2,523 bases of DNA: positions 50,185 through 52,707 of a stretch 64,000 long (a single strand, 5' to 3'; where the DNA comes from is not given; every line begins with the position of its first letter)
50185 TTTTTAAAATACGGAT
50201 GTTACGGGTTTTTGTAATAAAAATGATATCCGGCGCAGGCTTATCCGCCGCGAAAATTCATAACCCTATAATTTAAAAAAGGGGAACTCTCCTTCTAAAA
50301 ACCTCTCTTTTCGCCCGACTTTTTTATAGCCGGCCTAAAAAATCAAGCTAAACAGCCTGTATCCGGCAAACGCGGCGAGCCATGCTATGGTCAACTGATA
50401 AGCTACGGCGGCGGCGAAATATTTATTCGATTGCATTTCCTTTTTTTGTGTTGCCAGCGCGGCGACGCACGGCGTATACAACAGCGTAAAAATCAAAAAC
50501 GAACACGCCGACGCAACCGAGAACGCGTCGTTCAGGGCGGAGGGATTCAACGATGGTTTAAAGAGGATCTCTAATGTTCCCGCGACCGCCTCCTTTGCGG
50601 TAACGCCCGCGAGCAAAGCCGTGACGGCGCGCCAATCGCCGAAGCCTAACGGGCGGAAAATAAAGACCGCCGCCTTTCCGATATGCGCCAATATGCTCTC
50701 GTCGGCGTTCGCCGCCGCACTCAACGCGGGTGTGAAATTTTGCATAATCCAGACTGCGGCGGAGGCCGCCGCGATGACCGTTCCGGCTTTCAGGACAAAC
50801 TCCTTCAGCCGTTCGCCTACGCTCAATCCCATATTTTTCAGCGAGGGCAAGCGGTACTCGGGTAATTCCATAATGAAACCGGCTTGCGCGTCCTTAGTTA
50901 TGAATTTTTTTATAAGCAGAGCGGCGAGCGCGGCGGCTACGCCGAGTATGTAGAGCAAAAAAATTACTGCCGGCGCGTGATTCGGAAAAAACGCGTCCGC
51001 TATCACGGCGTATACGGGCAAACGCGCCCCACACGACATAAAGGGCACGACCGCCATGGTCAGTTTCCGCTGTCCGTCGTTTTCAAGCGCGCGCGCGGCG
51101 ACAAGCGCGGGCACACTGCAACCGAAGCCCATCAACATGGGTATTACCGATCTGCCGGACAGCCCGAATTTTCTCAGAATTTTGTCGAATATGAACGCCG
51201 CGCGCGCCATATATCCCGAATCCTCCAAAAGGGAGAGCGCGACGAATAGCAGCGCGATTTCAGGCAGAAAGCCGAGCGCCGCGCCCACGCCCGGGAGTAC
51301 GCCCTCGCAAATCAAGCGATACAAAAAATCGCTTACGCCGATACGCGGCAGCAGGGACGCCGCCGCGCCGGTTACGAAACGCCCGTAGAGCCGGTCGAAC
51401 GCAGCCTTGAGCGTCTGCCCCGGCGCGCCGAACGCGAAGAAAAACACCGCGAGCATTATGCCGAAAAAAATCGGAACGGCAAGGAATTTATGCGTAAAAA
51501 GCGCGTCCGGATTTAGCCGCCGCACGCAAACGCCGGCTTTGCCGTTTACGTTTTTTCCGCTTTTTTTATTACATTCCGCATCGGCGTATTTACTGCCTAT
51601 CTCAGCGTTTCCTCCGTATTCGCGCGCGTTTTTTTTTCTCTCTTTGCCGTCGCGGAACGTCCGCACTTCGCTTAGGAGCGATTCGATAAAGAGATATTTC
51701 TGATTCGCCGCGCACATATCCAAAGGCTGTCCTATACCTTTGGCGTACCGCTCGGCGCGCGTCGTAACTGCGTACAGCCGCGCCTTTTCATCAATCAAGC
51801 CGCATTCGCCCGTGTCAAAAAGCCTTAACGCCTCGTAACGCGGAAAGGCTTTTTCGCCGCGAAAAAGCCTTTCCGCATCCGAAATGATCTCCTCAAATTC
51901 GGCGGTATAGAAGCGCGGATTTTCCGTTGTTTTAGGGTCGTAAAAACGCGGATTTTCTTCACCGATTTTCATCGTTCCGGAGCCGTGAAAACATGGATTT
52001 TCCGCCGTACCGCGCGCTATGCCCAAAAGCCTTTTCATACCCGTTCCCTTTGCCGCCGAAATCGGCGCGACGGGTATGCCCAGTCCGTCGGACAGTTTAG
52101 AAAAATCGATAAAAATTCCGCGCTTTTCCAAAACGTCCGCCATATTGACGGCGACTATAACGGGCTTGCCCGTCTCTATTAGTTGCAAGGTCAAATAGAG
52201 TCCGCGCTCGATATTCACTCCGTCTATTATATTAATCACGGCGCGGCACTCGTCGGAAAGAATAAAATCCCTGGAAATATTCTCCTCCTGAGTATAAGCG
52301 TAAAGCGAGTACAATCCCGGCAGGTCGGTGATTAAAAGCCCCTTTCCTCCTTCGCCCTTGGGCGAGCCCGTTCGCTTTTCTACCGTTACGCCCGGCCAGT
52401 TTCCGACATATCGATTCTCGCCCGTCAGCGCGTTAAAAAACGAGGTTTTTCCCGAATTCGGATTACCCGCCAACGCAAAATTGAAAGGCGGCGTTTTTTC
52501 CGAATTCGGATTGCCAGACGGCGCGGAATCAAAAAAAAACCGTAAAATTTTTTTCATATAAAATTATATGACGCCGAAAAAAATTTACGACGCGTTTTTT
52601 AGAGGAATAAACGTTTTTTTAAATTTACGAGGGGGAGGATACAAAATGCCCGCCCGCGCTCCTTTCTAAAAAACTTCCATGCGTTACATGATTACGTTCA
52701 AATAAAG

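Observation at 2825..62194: Dense family of ~65-bp hairpin repeats (REP1) in almost every intergenic region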

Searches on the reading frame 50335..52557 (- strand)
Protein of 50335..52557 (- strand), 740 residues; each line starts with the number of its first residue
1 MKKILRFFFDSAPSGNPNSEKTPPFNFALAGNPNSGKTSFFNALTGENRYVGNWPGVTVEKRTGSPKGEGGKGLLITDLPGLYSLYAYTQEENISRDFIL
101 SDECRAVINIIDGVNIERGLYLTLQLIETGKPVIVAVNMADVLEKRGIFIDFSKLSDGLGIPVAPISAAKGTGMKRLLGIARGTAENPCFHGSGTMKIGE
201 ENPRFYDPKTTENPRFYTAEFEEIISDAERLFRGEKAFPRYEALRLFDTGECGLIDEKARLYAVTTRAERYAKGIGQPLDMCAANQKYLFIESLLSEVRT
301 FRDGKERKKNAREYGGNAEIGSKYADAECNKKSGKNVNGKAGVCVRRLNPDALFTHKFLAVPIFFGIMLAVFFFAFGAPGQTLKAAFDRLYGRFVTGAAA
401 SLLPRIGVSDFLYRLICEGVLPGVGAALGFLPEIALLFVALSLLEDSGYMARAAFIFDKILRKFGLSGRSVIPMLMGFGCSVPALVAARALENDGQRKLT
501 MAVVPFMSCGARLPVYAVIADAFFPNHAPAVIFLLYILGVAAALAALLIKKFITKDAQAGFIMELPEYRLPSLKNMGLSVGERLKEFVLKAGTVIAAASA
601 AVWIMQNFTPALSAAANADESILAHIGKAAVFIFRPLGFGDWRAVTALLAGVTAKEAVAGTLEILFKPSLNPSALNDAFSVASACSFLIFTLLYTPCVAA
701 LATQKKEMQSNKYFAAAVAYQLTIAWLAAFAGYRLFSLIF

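Call 11: search_protein_families(library=pfam, proteins=[window:50335-52557:-])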
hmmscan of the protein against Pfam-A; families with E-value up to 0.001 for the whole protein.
window:50335-52557:- (740 aa): 4 families
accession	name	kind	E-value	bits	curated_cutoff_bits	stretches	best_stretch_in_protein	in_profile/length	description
PF02421.24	FeoB_N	-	6.3e-58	195.1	27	1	26-178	2-153/156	Ferrous iron transport protein B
PF07670.19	Gate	-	5.5e-36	123.6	29.6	2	428-521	2-102/104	Nucleoside recognition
PF01926.29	MMR_HSR1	-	3.7e-18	66.1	21.9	1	27-138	2-112/113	50S ribosome-binding GTPase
PF07664.17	FeoB_C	-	7.8e-14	51.6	26.6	1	532-583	1-54/54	Ferrous iron transport protein B C terminus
